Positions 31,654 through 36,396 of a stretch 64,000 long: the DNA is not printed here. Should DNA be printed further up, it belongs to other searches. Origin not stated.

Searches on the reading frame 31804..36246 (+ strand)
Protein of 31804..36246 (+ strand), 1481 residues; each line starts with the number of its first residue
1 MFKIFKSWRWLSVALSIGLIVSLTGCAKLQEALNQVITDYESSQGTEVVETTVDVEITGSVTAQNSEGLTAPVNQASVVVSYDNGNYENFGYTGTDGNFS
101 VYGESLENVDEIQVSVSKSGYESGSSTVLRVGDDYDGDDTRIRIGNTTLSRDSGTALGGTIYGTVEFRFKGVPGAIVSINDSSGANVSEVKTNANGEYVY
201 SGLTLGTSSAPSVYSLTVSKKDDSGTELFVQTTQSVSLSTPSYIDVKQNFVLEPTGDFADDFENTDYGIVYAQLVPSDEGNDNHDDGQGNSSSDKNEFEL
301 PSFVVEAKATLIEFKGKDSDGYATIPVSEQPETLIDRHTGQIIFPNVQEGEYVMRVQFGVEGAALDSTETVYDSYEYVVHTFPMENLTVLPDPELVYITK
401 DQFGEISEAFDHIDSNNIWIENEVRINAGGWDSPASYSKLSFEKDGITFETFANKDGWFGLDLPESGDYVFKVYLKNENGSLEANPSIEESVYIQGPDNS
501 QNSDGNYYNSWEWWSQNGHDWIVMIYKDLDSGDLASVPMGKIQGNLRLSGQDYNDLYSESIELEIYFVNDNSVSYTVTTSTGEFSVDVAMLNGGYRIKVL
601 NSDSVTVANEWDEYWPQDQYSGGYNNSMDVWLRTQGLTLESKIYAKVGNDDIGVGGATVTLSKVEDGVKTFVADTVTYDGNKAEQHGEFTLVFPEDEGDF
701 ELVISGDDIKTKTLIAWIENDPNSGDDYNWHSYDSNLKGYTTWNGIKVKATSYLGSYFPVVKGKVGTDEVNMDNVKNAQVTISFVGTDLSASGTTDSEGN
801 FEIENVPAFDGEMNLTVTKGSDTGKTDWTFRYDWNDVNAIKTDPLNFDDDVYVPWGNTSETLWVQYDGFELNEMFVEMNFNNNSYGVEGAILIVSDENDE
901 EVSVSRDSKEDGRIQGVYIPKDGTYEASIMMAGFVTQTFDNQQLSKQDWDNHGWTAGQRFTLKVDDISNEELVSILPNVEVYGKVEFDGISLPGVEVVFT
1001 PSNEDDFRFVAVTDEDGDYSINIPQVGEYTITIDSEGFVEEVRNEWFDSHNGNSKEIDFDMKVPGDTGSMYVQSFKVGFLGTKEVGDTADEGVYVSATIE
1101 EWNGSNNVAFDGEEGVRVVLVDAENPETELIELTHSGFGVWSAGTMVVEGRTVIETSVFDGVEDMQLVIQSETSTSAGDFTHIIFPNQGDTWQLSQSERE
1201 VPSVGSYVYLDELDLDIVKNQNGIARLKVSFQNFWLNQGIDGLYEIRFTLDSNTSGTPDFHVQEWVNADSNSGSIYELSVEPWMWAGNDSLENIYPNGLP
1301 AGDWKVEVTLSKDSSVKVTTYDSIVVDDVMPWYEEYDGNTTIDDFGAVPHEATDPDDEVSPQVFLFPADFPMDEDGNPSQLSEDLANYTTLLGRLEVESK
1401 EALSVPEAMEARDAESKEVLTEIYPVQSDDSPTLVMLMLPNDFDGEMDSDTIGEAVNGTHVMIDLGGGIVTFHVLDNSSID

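Call 12: search_protein_families(library=pfam, proteins=[window:31804-36246:+], max_evalue=0.001)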
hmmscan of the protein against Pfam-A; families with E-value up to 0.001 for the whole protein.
window:31804-36246:+ (1481 aa): 4 families
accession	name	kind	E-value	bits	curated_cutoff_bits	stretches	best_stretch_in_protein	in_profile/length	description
PF13620.12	CarboxypepD_reg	-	2.2e-29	102.1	32.3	2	985-1061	6-81/82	Carboxypeptidase regulatory-like domain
PF13715.12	CarbopepD_reg_2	-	7.7e-09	35.9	32.2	1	990-1043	12-60/88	CarboxypepD_reg-like domain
PF11974.14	bMG3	-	7.5e-05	23.1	34.9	0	170-224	26-80/103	Bacterial alpha-2-macroglobulin MG3 domain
PF17210.9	SdrD_B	-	0.00032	21.3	29.7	1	170-220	22-66/112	SdrD B-like domain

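Call 84: search_protein_families(library=ncbifam, proteins=[window:31804-36246:+], max_evalue=0.5)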
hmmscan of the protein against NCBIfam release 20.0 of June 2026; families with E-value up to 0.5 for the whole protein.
window:31804-36246:+ (1481 aa): 1 family
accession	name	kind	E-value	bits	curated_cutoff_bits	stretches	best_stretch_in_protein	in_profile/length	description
NF058648.1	ECF_sub_HI1622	equivalog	9.9e-05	22.4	100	0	771-818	35-81/180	NikL family nickel/cobalt ECF transporter subunit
